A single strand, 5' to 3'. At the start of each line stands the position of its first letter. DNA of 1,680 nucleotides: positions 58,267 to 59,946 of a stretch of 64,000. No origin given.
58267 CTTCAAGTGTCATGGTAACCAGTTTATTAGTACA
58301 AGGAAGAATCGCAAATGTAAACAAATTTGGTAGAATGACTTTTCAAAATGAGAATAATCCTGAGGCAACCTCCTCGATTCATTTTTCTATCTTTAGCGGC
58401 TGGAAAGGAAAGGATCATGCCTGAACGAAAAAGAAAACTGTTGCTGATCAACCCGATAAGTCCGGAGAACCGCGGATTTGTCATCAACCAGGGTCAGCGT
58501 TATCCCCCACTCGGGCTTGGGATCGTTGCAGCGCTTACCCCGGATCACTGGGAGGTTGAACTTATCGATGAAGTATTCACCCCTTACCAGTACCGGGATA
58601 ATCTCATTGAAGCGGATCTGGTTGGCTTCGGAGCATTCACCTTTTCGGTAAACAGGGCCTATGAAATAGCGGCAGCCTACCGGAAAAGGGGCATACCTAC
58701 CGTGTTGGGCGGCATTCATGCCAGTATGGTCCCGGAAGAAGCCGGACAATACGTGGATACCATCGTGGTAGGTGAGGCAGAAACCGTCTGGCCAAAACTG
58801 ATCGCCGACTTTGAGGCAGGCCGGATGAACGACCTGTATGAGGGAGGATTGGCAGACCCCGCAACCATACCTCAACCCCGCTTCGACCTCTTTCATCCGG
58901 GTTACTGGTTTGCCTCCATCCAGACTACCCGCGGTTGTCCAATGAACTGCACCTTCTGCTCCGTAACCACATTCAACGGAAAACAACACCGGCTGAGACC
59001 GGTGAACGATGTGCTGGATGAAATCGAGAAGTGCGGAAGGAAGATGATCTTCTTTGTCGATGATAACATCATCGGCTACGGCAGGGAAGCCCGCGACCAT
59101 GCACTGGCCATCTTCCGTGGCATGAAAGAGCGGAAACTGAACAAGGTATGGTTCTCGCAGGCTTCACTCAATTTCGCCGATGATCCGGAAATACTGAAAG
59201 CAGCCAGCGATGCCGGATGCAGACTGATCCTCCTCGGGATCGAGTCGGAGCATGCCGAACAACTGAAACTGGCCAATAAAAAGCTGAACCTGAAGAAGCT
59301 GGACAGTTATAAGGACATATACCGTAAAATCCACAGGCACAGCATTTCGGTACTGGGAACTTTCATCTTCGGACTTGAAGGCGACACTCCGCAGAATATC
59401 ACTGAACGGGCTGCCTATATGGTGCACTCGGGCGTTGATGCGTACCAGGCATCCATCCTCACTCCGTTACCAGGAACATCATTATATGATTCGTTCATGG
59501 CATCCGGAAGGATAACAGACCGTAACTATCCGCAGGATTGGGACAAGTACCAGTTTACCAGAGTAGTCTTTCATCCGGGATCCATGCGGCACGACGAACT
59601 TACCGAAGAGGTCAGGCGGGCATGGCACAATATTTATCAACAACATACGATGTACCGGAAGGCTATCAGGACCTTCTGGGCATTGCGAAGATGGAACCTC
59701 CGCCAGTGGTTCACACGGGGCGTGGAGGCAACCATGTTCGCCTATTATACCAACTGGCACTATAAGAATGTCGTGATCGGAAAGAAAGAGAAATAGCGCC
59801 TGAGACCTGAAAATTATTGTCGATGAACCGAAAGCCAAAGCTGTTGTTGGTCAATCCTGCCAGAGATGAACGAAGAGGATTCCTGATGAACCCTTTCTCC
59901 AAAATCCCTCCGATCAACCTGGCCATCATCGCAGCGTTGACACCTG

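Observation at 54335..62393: Divergent KAS III / ACP / ketoreductase / GT2 / GNAT locus facing two tandem cobalamin-type radical SAM paralogs and an AT3 acyltransferase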

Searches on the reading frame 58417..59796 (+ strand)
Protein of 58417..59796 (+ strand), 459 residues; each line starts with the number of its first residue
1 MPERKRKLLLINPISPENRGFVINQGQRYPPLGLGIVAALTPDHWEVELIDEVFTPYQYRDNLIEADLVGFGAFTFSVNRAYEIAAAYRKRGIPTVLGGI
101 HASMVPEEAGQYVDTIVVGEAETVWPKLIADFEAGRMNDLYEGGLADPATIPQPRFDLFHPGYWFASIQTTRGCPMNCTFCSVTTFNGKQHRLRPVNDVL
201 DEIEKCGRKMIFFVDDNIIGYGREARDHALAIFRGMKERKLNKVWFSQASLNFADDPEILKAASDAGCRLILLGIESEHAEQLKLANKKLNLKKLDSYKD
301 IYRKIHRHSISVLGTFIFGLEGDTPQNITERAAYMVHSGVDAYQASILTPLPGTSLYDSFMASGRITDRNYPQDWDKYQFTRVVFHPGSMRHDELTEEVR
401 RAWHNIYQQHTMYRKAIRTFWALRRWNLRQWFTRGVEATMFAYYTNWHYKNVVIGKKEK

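Call 3: search_protein_families(library=pfam, proteins=[window:58417-59796:+], max_evalue=0.01)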
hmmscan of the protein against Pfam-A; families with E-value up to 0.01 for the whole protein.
window:58417-59796:+ (459 aa): 3 families
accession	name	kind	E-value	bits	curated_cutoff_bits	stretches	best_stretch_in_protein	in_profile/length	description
PF04055.27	Radical_SAM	-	6.3e-15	56.2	29.5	1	168-330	1-161/166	Radical SAM superfamily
PF02310.24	B12-binding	-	2.5e-13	50.4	32.1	1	21-126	4-118/121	B12 binding domain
PF19864.5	Radical_SAM_N2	-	1.9e-05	24.6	29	1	84-135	77-128/151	Radical SAM proteins, N-terminal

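Call 4: search_protein_families(library=ncbifam, proteins=[window:58417-59796:+], max_evalue=0.01)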
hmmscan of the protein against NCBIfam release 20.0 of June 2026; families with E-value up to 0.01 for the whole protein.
window:58417-59796:+ (459 aa): 26 families (the best 25 are shown)
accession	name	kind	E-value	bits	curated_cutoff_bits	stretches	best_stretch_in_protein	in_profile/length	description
TIGR03471.1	HpnJ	equivalog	1.4e-30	106.6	577.6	1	165-418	197-444/472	hopanoid biosynthesis associated radical SAM protein HpnJ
TIGR02026.1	BchE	equivalog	1e-24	87.3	481.35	1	166-429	195-453/497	magnesium-protoporphyrin IX monomethyl ester anaerobic oxidative cyclase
TIGR04479.1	bcpD_PhpK_rSAM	subfamily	1.3e-22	79.9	600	1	165-345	241-416/504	PhpK family radical SAM P-methyltransferase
TIGR04367.1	HpnR_B12_rSAM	equivalog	3.5e-22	78.6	650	1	166-419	187-425/490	hopanoid C-3 methylase HpnR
TIGR04013.1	B12_SAM_MJ_1487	hypoth_equivalog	6.8e-22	77.8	251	1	64-357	42-354/382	TIGR04013 family B12-binding domain/radical SAM domain-containing protein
TIGR04072.2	rSAM_ladder_B12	equivalog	6.6e-21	74.5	360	1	80-368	85-380/443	lipid biosynthesis B12-binding/radical SAM protein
NF050148.1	rSAM_ApyD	equivalog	1.2e-20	73.5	750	2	167-362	201-395/645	RiPP biosynthesis radical SAM protein ApyD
NF038361.1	rSAM_Sden_1168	equivalog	5.8e-20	71.3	575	1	165-370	282-483/560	Sden_1168 family B12-binding radical SAM P-methyltransferase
TIGR04014.1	B12_SAM_MJ_0865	equivalog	1.6e-19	70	360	1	168-366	163-364/434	methyl-coenzyme M reductase glutamine C-methyltransferase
NF033070.1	rSAM_AprD4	equivalog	2.7e-18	66.1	500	1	163-414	186-435/456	AprD4 family radical SAM diol-dehydratase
TIGR04295.1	B12_rSAM_oligo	hypoth_equivalog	3.5e-14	52.3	400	1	155-360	191-384/422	TIGR04295 family B12-binding domain-containing radical SAM protein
NF045585.1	rSAM_slr0320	equivalog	9.6e-13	47.5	775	1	163-334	233-405/511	photosystem II high light acclimation radical SAM protein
TIGR04385.1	B12_rSAM_cofa1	equivalog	3.1e-10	39.8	450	1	167-336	197-367/438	B12 lower ligand biosynthesis radical SAM protein BzaD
TIGR03904.1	SAM_YgiQ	equivalog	9.9e-08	30.9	462.35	1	167-209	296-338/558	YgiQ family radical SAM protein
TIGR00089.1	TIGR00089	subfamily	1.2e-07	30.9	251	1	164-355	139-335/429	MiaB/RimO family radical SAM methylthiotransferase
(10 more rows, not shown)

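Call 6: find_encoding_contigs(protein=window:58417-59796:+, flank=10000, max_places=6)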
Protein window:58417-59796:+ (459 aa): 10 contigs read that carry it; 4 places shown.
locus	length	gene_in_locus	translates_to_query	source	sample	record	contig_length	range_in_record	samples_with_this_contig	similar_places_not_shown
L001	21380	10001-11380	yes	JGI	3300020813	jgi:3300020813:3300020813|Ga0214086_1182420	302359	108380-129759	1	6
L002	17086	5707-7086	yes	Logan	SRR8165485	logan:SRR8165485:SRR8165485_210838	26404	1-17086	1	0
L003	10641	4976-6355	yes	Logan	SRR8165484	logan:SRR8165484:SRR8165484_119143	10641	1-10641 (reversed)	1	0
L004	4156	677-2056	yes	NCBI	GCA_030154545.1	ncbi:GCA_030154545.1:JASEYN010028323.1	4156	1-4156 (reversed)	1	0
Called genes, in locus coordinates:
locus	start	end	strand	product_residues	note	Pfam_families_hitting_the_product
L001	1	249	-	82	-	PF00550:PP-binding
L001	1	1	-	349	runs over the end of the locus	-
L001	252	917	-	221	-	-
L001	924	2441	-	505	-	PF00501:AMP-binding, PF13193:AMP-binding_C (faint)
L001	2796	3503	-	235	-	PF08713:DNA_alkylation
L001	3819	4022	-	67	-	PF05016:ParE_toxin (weak)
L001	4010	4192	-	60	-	-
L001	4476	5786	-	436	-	PF14870:PSII_BNR (faint), PF18962:Por_Secre_tail (weak)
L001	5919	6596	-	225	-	PF13302:Acetyltransf_3 (weak)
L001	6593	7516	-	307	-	PF00535:Glycos_transf_2, PF10111:Glyco_tranf_2_2 (weak)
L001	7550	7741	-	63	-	-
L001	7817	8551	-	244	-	PF00106:adh_short, PF01370:Epimerase (weak), PF08659:KR, PF13561:adh_short_C2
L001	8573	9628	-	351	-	PF08545:ACP_syn_III, PF08541:ACP_syn_III_C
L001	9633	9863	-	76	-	PF00550:PP-binding (weak)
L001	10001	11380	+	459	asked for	PF02310:B12-binding, PF19864:Radical_SAM_N2 (faint), PF04055:Radical_SAM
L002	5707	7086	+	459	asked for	PF02310:B12-binding, PF19864:Radical_SAM_N2 (faint), PF04055:Radical_SAM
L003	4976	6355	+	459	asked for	PF02310:B12-binding, PF19864:Radical_SAM_N2 (faint), PF04055:Radical_SAM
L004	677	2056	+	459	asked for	PF02310:B12-binding, PF19864:Radical_SAM_N2 (faint), PF04055:Radical_SAM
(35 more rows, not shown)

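Call 8: find_homologous_proteins(query=window:58417-59796:+, max_evalue=1e-10)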
Query window:58417-59796:+ (459 aa): 4703 proteins with E <= 1e-10 among 8000 candidates; the best 120 are listed.
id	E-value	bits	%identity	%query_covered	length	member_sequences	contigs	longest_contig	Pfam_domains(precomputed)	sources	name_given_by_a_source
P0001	0.0e+0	1071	98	100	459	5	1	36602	PF04055.28,PF19864.6,PF02310.25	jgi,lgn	-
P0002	1.7e-238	810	73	100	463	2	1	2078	PF04055.28,PF02310.25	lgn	-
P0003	6.7e-233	792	72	98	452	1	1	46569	PF04055.28,PF02310.25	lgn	-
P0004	1.5e-230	784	71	100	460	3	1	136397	PF04055.28,PF02310.25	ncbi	-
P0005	3.2e-219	747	68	99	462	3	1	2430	PF04055.28,PF02310.25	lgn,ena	-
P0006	1.9e-200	685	64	97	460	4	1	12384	PF04055.28,PF02310.25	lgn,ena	-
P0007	2.8e-200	684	63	98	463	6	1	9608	PF04055.28,PF02310.25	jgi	jgi:radical SAM superfamily enzyme YgiQ (UPF0313 family)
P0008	6.6e-199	680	61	100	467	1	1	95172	PF04055.28,PF02310.25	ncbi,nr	ncbi:MAG: B12-binding domain-containing radical SAM protein [Bacteroidales bacterium]|nr:B12-binding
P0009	1.8e-198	678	62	100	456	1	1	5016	PF04055.28,PF19864.6,PF02310.25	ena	-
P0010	3.3e-198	677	61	99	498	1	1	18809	PF04055.28,PF19864.6,PF02310.25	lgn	-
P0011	4.4e-198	677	62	100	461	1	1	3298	PF04055.28,PF02310.25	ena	-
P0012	7.8e-198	676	63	99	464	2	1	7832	PF04055.28,PF02310.25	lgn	-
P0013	2.5e-195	668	63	98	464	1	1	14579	PF04055.28,PF02310.25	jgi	jgi:radical SAM superfamily enzyme YgiQ (UPF0313 family)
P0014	5.4e-195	667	62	100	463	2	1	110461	PF04055.28,PF19864.6,PF02310.25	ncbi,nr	ncbi:MAG: B12-binding domain-containing radical SAM protein [Bacteroidetes bacterium]|nr:B12-binding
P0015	6.8e-195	666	63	97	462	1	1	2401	PF04055.28,PF02310.25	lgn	-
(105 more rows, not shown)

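Call 10: find_related_loci(query=A1, collection=genome_contigs, flank=10000)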
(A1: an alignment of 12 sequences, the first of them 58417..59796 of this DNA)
Query A1 (459 aa) in genome_contigs; peptide patterns used: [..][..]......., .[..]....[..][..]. (x = any residue, [..] = any of these).
599 stretches matched a pattern (row limit reached: there are more); 583 encode a relative of the query (tblastn E <= 1e-3); the best 80 are kept; 80 distinct loci.
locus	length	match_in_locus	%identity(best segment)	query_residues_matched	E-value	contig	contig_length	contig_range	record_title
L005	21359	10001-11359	61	3-459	0e+0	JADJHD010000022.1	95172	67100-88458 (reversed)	MAG: Bacteroidales bacterium isolate Damh_18-Q3-R51-60_MAXAC.107 tig00008138-10-948370, whole genome shotgun sequence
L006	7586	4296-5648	53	4-454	1e-165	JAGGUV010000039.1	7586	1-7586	MAG: Bacteroidales bacterium isolate AUK083 PB_MBMC_037_c_000000000202, whole genome shotgun sequence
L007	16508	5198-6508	53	6-455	2e-164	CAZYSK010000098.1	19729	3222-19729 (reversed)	MAG TPA_asm: uncultured Anaerolineales bacterium isolate binchicken_co334_204 genome assembly, contig: NODE_4714_length_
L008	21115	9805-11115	55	3-452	8e-164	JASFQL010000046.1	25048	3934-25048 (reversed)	MAG: Anaerolineales bacterium isolate D0819S20remetaG_Bin_326 D0819S20remetaG_FD_scaffold_31_c1, whole genome shotgun se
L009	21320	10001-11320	52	6-458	8e-163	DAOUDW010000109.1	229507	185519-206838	MAG TPA_asm: Anaerolineales bacterium isolate N14_70 737050, whole genome shotgun sequence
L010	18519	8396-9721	52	4-458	1e-162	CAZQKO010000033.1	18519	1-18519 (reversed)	MAG TPA_asm: uncultured Pirellulales bacterium isolate binchicken_co262_29 genome assembly, contig: NODE_3195_length_185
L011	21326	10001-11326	53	5-459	6e-162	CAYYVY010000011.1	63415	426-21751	MAG TPA_asm: uncultured Anaerolineaceae bacterium isolate SRP214966_co2_133 genome assembly, contig: NODE_404_length_634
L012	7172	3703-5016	55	5-455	4e-159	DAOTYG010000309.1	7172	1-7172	MAG TPA_asm: Anaerolineae bacterium isolate H23_313 k115_973586, whole genome shotgun sequence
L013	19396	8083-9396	53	6-456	4e-159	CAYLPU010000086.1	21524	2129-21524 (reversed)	MAG TPA_asm: uncultured Anaerolineales bacterium isolate binchicken_co243_290 genome assembly, contig: NODE_1850_length_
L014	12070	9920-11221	52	6-452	2e-158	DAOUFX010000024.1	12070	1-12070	MAG TPA_asm: Anaerolineae bacterium isolate R24_80 k131_1421414, whole genome shotgun sequence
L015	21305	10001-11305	52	7-453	2e-158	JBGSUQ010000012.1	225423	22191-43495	MAG: Spirochaetota bacterium isolate JTS-AC436 k141_229145, whole genome shotgun sequence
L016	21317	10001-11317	53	5-456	3e-158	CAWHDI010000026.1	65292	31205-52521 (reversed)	MAG: uncultured Chloroflexia bacterium isolate MFD03726.bin.2.168 genome assembly, contig: contig_34047, whole genome sh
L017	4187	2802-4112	51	3-452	1e-162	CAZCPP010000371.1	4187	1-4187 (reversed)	MAG TPA_asm: uncultured Anaerolineaceae bacterium isolate binchicken_co97_16 genome assembly, contig: NODE_71750_length_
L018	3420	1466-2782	50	6-457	6e-165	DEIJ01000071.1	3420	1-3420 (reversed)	MAG TPA_asm: Dehalococcoidia bacterium UBA2777 UBA2777_contig_25956, whole genome shotgun sequence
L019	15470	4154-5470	52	5-456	1e-157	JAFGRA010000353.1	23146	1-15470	MAG: Anaerolineales bacterium isolate Zod_Metabat.802 k87_11727443, whole genome shotgun sequence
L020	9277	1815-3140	52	5-459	1e-157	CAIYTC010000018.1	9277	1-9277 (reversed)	MAG: uncultured Dehalococcoidia bacterium isolate AlinenSedimentsD1_bin-0298 genome assembly, contig: bin-0298:018/296,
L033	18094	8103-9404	52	7-452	2e-155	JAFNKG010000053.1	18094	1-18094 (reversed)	MAG: Methanophagales archaeon isolate CR_Bin_179 NODE_81_length_18094_cov_34.626630, whole genome shotgun sequence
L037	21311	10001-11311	51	4-453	4e-154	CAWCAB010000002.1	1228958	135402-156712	MAG: uncultured Bacteroidetes bacterium isolate MFD03804.bin.1.79 genome assembly, contig: contig_3984, whole genome sho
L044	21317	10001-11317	50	1-452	2e-152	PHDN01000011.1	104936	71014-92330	MAG: Bacteroidetes bacterium HGW-Bacteroidetes-16 08E140C01_z5_2013_Ig3399_v2_scaffold_239, whole genome shotgun sequenc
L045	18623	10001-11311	51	4-453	3e-152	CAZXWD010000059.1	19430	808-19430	MAG TPA_asm: uncultured Bacteroidales bacterium isolate SRP332253_co2_111 genome assembly, contig: NODE_2613_length_1943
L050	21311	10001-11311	49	4-453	1e-151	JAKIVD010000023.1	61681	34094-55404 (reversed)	MAG: Bacteroidales bacterium isolate D100SM.bin.7 NODE_211_length_61681_cov_6.581763, whole genome shotgun sequence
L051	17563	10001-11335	51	1-458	2e-151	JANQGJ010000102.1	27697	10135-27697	MAG: Bacteroidales bacterium isolate PL23b_bin.4 k99_2437102, whole genome shotgun sequence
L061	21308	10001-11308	49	1-449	1e-149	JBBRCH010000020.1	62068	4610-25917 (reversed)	MAG: Bacteroidales bacterium isolate Co_metawrap_2392 Cmw_2392_k141_28196965_length_62068_cov_23.9985, whole genome shot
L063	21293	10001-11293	50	11-454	6e-150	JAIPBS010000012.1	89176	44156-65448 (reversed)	MAG: Bacteroidales bacterium isolate Tobar14m-G11 Tobar14m-C138, whole genome shotgun sequence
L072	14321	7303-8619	51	5-456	3e-149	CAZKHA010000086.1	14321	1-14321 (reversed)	MAG TPA_asm: uncultured Bacteroidales bacterium isolate SRP272421_co2_817 genome assembly, contig: NODE_13916_length_143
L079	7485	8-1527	52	29-452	2e-148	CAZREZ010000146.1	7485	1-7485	MAG TPA_asm: uncultured Bacteroidales bacterium isolate binchicken_co181_636 genome assembly, contig: NODE_21190_length_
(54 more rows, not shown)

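Call 19: search_protein_families(library=pfam, proteins=[L005:14420-16516:-, L005:1250-2380:-, L008:9350-9802:+, L063:12781-14835:+, L005:12700-14442:-, L005:16637-18304:-, L044:14560-15852:+, L061:8244-9638:-], max_evalue=0.01)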
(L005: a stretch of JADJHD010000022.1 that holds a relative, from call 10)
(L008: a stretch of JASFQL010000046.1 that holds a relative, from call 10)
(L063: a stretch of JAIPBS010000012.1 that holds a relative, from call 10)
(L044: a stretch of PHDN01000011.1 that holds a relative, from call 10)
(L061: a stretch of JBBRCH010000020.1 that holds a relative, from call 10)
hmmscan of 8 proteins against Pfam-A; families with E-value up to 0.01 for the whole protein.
L005:14420-16516:- (698 aa): 16 families
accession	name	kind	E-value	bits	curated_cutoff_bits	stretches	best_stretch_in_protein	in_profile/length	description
PF00515.34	TPR_1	-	3.5e-20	71.3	27.8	2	545-575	1-31/34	Tetratricopeptide repeat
PF13431.12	TPR_17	-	5.6e-16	57.8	24.4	2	533-565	1-33/34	Tetratricopeptide repeat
PF07719.23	TPR_2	-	1.4e-14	53.4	27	1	545-576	1-32/34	Tetratricopeptide repeat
PF13181.12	TPR_8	-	4.4e-13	48.7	25.7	1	545-576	1-32/34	Tetratricopeptide repeat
PF13424.12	TPR_12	-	2.3e-12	47.4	30.1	2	547-610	5-76/77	Tetratricopeptide repeat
PF13414.12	TPR_11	-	9.7e-12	44.8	26.8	2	557-591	6-40/42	TPR repeat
PF14559.12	TPR_19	-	3.9e-10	40.3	25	2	522-565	2-45/68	Tetratricopeptide repeat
PF13428.12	TPR_14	-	4.2e-09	36.6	23.5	1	547-586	3-42/44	Tetratricopeptide repeat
PF08409.16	TMTC_DUF1736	-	5e-06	26.8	27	1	280-337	11-69/75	Protein O-mannosyl-transferase TMTC, DUF1736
PF25063.1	ARM_TT21_C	-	3e-05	24.4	35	1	513-612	98-197/209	Tetratricopeptide repeat protein 21 C-terminal ARM domain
PF13176.12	TPR_7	-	0.00013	22.3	27.9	0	547-574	1-28/36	Tetratricopeptide repeat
PF13432.12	TPR_16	-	0.00028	21.7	32.7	0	526-572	12-58/65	Tetratricopeptide repeat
PF12895.13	ANAPC3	-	0.00046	20.9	27.2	1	523-601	1-78/82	Anaphase-promoting complex, cyclosome, subunit 3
PF23914.1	TPR_CcmH_CycH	-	0.00049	20.4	42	0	475-610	15-152/158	Cytochrome c-type biogenesis protein H TPR domain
PF13371.12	TPR_9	-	0.001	19.5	35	1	523-575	7-59/73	Tetratricopeptide repeat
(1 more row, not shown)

L005:1250-2380:- (376 aa): 3 families
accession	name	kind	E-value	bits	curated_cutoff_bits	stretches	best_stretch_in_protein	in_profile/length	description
PF01041.23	DegT_DnrJ_EryC1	-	5.5e-84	282.9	19.8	1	16-371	8-359/360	DegT/DnrJ/EryC1/StrS aminotransferase family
PF00155.27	Aminotran_1_2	-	3.8e-09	36.6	19.7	1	26-158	39-189/361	Aminotransferase class I and II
PF00266.25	Aminotran_5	-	4e-06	26.5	21.5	1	49-160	62-181/371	Aminotransferase class-V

L008:9350-9802:+ (150 aa): 12 families
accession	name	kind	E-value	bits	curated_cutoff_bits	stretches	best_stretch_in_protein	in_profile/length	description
PF12802.13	MarR_2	-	3.3e-14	53.2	27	1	37-94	2-60/61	MarR family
PF01047.28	MarR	-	6.7e-14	52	24.6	1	41-95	4-58/59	MarR family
PF22381.2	Staph_reg_Sar_Rot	-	1.6e-07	31.8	27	1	35-104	9-78/85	Transcriptional regulator SarA/Rot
PF01978.25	TrmB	-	9.6e-07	29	25.6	1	35-90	3-58/68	Sugar-specific transcriptional regulator TrmB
PF13412.12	HTH_24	-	1.2e-06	28.5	21.9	1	44-85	7-48/48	Winged helix-turn-helix DNA-binding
PF13463.12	HTH_27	-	3.6e-06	27.6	22.2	1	46-104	9-68/68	Winged helix DNA-binding domain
PF13601.12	HTH_34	-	8.5e-05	23.1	27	1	45-108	5-69/80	Winged helix DNA-binding domain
PF01325.25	Fe_dep_repress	-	9.9e-05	22.9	26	1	53-88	21-56/60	Iron dependent repressor, N-terminal DNA binding domain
PF03965.22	Penicillinase_R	-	0.00033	21.4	22.6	1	55-103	18-68/115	Penicillinase repressor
PF01022.26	HTH_5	-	0.00054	20.2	22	1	45-85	7-46/47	Bacterial regulatory protein, arsR family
PF21984.2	DnaD_N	-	0.00065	20.3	27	1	36-93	12-74/101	DnaD N-terminal domain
PF03551.20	PadR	-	0.0019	18.6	27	1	61-106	24-71/75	Transcriptional regulator PadR-like family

L063:12781-14835:+ (684 aa): 5 families
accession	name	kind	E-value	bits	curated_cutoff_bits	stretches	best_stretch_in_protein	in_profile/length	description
PF00501.34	AMP-binding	-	4.8e-68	230.1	29.9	1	32-428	1-384/384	AMP-binding enzyme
PF00550.31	PP-binding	-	7.4e-14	52.2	20.8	1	618-677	6-65/67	Phosphopantetheine attachment site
PF23024.1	AMP-dom_DIP2-like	-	1.2e-10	41.8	27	1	471-585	2-108/110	Disco-interacting protein 2-like, AMP domain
PF23297.2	ACP_SdgA_C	-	3.6e-05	24.2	27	1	625-676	25-76/95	Highly reducing polyketide synthase sdgA, C-terminal ACP domain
PF24919.1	Mug62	-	0.00034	20.7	27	1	478-585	31-150/164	Meiotically up-regulated gene 62 protein-like domain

L005:12700-14442:- (580 aa): 2 families
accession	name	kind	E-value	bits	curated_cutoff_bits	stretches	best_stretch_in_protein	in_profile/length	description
PF00501.34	AMP-binding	-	6.1e-55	187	29.9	1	23-418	6-384/384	AMP-binding enzyme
PF23562.2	AMP-binding_C_3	-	1.1e-09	39.1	20.8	1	459-579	5-121/124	AMP-binding enzyme C-terminal domain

L005:16637-18304:- (555 aa): 2 families
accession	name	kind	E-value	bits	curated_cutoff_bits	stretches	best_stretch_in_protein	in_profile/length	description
PF00501.34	AMP-binding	-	2.1e-45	155.6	29.9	1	11-405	2-384/384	AMP-binding enzyme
PF23024.1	AMP-dom_DIP2-like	-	0.00022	21.7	27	1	441-550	2-106/110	Disco-interacting protein 2-like, AMP domain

L044:14560-15852:+ (430 aa): 1 family
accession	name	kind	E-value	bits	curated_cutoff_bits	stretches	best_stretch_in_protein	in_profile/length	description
PF00291.31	PALP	-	4.4e-17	62.8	35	1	109-392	33-295/295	Pyridoxal-phosphate dependent enzyme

L061:8244-9638:- (464 aa): 1 family
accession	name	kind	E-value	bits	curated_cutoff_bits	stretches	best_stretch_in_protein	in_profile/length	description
PF18962.6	Por_Secre_tail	-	3e-13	50.3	27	1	390-462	1-75/75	Secretion system C-terminal sorting domain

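Call 20: search_solved_structures(query=window:58417-59796:+, max_evalue=0.001)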
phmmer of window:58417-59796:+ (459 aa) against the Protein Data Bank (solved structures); distinct sequences matched with E-value up to 0.001: 8.
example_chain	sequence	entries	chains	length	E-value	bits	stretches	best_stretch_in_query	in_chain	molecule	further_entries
9ccb_A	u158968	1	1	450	1.8e-14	56.5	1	167-360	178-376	Radical SAM core domain-containing protein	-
6fd2_B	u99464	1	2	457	5.8e-14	54.9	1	165-366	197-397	Putative apramycin biosynthetic oxidoreductase 4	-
7kdx_A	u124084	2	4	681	5.8e-07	31.8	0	164-339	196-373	Methyltransferase TokK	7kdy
7mjz_A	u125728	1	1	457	2.2e-06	29.9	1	86-342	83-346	tRNA-2-methylthio-N(6)-dimethylallyladenosine synthase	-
7mjv_A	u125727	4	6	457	2.3e-06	29.8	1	86-342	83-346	tRNA-2-methylthio-N(6)-dimethylallyladenosine synthase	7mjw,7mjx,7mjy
9n1b_A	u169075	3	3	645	2.7e-06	29.6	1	147-341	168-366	Radical SAM protein | Radical SAM enzyme CysS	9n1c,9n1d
4jc0_A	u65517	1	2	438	3.2e-06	29.4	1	154-354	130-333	Ribosomal protein S12 methylthiotransferase RimO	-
2qgq_A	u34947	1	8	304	7e-06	28.2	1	165-354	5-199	Protein TM_1862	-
